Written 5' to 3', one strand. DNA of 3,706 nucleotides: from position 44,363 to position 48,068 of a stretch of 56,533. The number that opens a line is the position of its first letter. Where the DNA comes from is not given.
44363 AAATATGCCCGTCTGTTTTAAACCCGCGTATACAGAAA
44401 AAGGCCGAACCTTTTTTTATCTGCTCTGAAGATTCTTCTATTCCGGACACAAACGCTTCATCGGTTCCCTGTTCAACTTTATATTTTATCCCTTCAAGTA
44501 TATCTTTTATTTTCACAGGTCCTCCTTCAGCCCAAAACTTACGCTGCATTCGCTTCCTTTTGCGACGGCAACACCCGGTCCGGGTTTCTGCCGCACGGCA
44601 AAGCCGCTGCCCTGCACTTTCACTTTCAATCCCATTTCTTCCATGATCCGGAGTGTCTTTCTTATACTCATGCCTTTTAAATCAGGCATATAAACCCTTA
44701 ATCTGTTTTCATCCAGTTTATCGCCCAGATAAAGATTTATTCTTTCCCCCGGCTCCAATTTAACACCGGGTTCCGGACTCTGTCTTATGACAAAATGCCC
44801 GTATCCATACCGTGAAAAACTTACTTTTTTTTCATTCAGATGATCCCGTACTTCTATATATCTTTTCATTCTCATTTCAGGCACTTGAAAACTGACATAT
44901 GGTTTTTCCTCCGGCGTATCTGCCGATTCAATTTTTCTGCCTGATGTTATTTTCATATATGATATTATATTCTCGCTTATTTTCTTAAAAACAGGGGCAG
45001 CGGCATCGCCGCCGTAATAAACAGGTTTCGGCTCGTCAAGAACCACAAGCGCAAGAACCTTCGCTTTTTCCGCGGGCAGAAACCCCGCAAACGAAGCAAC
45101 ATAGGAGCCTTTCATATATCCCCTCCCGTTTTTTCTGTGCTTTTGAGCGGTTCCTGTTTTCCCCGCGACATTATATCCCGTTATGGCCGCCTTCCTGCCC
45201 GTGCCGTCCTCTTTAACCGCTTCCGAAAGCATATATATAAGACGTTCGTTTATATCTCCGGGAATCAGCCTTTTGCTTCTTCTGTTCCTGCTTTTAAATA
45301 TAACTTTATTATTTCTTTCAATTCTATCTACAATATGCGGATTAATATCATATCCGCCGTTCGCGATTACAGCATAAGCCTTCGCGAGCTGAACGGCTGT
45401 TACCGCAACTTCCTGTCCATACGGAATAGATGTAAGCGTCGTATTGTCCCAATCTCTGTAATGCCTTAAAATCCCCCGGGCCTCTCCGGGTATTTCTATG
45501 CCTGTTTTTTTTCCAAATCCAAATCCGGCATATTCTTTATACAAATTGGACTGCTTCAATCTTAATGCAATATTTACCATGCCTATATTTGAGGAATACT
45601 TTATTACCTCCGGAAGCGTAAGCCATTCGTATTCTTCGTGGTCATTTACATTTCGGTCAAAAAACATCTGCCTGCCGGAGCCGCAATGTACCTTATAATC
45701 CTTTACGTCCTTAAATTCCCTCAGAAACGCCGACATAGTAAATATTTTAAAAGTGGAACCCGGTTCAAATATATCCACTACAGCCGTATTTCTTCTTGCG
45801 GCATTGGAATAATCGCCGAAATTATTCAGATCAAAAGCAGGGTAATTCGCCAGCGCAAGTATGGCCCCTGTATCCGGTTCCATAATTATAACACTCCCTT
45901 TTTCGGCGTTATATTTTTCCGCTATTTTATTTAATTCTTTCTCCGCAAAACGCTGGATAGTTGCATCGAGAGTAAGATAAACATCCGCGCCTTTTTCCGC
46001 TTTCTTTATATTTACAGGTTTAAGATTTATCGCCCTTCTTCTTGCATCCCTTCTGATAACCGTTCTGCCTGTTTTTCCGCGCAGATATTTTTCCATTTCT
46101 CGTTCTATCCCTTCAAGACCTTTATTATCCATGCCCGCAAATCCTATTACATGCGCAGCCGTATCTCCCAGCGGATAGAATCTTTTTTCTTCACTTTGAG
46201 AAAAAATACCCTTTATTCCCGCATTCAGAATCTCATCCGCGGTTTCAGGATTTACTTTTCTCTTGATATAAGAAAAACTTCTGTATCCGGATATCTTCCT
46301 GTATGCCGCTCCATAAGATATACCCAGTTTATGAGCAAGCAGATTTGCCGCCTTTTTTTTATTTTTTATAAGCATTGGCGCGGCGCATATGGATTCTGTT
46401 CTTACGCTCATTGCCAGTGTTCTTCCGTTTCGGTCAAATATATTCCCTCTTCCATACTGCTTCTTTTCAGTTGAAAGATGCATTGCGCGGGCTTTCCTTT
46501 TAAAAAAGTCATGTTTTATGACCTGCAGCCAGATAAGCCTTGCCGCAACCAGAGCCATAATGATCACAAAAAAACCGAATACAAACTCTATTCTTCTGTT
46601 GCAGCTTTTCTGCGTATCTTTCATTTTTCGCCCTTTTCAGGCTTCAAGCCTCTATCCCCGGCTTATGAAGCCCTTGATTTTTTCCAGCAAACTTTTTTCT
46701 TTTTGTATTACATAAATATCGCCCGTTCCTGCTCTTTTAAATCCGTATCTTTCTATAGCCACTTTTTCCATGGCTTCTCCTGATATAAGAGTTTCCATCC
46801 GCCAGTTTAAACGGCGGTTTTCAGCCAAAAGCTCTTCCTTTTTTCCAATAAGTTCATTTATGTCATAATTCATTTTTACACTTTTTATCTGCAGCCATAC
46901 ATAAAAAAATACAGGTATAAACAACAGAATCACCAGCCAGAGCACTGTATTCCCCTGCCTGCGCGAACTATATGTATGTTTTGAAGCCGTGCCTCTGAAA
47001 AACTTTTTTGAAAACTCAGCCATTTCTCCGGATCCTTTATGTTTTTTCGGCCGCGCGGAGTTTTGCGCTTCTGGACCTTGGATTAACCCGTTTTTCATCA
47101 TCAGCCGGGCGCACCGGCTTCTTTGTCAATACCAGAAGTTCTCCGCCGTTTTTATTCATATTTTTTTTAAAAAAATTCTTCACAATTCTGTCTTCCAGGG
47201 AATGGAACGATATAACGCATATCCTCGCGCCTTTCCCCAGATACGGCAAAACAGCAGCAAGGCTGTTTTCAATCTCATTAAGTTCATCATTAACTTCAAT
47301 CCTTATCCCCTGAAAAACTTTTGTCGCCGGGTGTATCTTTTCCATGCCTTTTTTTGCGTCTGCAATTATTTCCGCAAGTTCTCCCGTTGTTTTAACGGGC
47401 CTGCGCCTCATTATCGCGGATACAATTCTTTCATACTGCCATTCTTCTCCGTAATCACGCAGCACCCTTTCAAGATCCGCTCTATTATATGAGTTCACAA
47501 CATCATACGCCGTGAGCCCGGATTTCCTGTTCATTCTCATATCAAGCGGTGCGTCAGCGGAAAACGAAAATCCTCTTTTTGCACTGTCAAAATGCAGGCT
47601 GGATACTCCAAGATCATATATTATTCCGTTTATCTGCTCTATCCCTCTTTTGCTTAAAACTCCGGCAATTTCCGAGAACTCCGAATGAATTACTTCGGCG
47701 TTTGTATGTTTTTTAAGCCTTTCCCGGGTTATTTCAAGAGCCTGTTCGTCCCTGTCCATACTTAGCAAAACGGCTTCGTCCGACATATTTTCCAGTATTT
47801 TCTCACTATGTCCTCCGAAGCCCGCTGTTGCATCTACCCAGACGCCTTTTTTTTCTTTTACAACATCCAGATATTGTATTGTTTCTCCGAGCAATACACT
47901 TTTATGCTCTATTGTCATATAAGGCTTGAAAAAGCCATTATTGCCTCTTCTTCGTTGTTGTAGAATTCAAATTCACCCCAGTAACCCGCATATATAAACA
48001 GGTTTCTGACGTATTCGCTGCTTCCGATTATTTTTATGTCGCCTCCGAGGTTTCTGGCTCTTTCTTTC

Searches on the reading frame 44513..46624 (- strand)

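Call 66: search_protein_families(library=pfam, proteins=[window:44513-46624:-], max_evalue=0.00001)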
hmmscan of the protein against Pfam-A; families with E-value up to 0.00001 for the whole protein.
window:44513-46624:- (703 aa): 4 families
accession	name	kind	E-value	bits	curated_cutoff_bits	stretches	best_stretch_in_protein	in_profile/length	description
PF00905.27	Transpeptidase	-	9.7e-66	222.4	22.1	1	243-550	1-298/299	Penicillin binding protein transpeptidase domain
PF03793.24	PASTA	-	3.1e-18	65.9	23.2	2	644-692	1-57/64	PASTA domain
PF03717.20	PBP_dimer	-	9.5e-18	65.7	24.4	1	58-199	5-176/180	Penicillin-binding Protein dimerisation domain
PF21922.1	PBP_dimer_2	-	9.8e-06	26.2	27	0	147-192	24-68/83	Penicillin binding protein A dimerisation domain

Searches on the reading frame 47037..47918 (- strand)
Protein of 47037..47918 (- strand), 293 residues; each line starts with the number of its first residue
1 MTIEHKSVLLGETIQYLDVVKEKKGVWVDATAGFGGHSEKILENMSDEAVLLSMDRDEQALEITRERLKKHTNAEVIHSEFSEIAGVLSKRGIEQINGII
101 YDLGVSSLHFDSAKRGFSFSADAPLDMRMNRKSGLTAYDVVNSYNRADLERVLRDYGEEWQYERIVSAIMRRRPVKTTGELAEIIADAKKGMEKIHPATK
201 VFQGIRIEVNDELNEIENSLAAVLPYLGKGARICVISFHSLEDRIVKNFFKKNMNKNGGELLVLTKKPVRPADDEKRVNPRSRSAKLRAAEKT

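Call 66: search_protein_families(library=pfam, proteins=[window:47037-47918:-], max_evalue=0.00001)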
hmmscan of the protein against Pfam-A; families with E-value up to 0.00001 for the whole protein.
window:47037-47918:- (293 aa): 1 family
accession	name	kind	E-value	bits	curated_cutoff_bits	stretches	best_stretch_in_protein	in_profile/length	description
PF01795.25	Methyltransf_5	-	2.4e-100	336.5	27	1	3-292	2-308/309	MraW methylase family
